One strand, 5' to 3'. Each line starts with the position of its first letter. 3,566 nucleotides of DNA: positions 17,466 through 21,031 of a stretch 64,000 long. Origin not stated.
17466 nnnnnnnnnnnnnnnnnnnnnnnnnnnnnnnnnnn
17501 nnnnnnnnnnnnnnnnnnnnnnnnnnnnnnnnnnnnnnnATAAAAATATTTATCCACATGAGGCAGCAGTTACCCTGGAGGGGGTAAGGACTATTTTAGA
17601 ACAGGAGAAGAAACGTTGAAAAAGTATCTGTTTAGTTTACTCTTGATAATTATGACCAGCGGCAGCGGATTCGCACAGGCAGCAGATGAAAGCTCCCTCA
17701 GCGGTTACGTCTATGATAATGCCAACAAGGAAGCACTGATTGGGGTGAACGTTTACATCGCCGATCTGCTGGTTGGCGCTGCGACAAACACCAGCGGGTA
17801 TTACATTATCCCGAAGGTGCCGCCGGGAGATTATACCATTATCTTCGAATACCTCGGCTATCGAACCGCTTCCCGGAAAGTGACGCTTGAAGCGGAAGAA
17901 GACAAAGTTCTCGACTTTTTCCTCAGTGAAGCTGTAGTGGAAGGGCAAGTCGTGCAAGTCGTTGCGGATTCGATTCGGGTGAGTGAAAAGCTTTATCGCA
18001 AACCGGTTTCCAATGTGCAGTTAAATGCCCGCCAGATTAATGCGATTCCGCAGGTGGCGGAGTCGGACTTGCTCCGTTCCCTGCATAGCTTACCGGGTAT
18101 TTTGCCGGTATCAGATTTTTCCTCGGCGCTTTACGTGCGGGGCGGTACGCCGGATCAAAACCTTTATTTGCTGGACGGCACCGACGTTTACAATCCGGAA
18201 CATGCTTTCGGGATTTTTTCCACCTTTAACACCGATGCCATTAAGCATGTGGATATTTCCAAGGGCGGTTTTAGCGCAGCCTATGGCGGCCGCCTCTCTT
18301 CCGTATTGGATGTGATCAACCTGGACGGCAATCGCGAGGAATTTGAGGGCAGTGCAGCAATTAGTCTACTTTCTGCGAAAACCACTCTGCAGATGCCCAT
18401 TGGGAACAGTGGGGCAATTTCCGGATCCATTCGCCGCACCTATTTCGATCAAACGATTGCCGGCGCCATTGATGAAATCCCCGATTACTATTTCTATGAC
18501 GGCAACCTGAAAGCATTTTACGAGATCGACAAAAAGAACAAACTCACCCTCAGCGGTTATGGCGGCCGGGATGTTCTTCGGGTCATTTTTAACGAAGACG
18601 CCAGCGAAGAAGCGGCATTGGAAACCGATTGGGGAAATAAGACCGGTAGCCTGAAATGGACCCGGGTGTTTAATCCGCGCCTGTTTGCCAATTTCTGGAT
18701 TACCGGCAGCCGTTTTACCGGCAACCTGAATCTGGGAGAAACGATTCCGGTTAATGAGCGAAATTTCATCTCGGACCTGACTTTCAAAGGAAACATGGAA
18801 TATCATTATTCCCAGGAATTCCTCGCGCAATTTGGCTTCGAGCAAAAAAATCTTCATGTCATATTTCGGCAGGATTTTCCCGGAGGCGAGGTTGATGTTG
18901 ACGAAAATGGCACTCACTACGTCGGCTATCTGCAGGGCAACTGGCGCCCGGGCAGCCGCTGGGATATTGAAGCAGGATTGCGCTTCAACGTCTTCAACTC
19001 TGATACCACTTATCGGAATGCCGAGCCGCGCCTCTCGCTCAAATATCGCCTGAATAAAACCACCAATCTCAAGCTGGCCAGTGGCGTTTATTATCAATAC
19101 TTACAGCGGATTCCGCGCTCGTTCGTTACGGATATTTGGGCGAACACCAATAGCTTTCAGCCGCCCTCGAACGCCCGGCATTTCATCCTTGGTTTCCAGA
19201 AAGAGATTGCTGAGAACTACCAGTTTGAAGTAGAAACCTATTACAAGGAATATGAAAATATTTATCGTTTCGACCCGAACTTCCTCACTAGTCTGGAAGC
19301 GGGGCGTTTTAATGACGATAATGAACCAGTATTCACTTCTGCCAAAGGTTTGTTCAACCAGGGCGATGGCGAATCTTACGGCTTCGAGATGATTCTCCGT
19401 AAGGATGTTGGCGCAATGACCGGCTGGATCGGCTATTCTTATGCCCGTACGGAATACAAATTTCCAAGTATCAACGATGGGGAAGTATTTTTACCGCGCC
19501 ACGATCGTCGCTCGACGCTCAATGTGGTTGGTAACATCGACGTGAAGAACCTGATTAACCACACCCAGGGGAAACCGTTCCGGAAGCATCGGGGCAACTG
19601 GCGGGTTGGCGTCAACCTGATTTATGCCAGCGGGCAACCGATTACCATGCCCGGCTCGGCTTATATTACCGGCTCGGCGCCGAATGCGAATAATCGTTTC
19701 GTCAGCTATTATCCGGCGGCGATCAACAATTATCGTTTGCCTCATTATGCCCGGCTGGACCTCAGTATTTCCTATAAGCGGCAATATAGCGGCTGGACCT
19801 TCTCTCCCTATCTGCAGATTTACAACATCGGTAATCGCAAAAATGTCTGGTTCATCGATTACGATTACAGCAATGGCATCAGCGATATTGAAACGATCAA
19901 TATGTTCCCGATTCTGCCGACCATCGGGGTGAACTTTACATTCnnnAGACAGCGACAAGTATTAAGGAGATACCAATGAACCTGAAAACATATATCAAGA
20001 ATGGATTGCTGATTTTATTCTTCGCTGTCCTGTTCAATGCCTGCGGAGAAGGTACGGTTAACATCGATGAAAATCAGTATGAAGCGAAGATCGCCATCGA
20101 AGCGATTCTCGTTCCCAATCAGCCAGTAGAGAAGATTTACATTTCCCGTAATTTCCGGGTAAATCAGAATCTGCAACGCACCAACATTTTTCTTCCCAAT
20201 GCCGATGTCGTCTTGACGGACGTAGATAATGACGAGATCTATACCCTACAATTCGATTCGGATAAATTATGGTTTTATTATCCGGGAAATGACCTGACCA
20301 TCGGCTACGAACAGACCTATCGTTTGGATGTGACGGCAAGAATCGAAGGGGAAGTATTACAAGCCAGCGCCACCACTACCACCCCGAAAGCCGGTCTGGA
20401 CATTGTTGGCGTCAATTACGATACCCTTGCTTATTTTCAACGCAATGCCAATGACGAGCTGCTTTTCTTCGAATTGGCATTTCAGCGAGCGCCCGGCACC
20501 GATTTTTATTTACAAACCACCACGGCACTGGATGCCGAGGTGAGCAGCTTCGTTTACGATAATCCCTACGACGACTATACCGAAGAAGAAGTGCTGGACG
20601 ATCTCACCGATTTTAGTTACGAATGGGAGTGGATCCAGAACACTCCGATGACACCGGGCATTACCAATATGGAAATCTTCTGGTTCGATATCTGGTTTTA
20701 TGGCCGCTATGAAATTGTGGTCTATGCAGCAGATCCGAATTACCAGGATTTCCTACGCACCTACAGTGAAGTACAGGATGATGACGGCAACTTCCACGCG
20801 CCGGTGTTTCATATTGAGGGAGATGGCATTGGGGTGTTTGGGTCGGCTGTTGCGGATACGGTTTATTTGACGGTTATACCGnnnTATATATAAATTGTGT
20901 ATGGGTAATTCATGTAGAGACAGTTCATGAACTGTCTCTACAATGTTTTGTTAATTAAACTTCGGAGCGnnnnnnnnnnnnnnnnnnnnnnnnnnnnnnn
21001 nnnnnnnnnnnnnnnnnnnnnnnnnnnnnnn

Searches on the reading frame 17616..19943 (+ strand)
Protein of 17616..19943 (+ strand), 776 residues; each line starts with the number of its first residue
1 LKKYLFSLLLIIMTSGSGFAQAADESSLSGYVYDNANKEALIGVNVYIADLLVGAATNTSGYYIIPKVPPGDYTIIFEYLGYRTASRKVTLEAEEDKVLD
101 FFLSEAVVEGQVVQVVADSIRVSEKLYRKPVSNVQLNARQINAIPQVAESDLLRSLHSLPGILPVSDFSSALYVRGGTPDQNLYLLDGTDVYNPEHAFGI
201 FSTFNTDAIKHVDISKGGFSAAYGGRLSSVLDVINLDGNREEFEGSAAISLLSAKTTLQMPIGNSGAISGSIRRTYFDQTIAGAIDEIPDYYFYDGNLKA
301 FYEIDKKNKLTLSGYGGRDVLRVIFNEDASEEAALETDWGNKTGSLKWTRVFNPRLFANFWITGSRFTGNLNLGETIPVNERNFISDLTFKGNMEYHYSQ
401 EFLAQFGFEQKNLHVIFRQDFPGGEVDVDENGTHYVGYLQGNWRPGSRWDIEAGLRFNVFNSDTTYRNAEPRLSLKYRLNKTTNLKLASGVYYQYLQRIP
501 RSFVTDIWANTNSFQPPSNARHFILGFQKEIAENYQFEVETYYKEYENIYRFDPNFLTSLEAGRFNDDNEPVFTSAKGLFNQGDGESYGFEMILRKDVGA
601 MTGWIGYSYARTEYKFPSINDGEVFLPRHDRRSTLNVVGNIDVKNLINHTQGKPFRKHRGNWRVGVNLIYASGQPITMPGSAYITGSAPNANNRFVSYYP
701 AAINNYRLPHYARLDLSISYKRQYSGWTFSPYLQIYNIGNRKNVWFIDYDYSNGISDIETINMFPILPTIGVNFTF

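Call 4: search_protein_families(library=pfam, proteins=[window:17616-19943:+], max_evalue=1)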
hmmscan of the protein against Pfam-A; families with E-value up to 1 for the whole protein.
window:17616-19943:+ (776 aa): 5 families
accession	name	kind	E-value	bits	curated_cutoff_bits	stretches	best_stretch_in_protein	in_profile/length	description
PF13715.12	CarbopepD_reg_2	-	6.4e-20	71.4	32.2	1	28-115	1-88/88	CarboxypepD_reg-like domain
PF13620.12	CarboxypepD_reg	-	6.5e-15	55.7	32.3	1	27-103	1-81/82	Carboxypeptidase regulatory-like domain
PF00593.30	TonB_dep_Rec_b-barrel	-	6.5e-12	46.5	27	1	315-737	50-435/436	TonB dependent receptor-like, beta-barrel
PF07715.20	Plug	-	5.3e-10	40.2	23.9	1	136-226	12-102/107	TonB-dependent Receptor Plug Domain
PF08308.17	PEGA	-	0.004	17.5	20.8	1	65-96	29-60/71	PEGA domain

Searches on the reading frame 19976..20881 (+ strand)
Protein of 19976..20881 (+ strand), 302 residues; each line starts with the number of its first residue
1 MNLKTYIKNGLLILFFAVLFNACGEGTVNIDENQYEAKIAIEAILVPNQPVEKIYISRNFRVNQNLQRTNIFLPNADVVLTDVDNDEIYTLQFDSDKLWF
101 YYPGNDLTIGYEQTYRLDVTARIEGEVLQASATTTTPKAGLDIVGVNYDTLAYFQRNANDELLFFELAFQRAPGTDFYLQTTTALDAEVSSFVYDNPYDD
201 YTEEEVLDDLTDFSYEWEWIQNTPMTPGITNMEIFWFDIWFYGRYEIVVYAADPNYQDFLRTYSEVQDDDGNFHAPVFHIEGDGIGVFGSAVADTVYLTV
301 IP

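Call 4: search_protein_families(library=pfam, proteins=[window:19976-20881:+], max_evalue=1)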
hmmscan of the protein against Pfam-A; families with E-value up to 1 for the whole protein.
window:19976-20881:+ (302 aa): 1 family
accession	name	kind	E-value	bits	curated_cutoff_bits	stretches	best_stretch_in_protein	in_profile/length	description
PF14054.11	DUF4249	-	9.2e-10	39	28.5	1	28-279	4-248/269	Domain of unknown function (DUF4249)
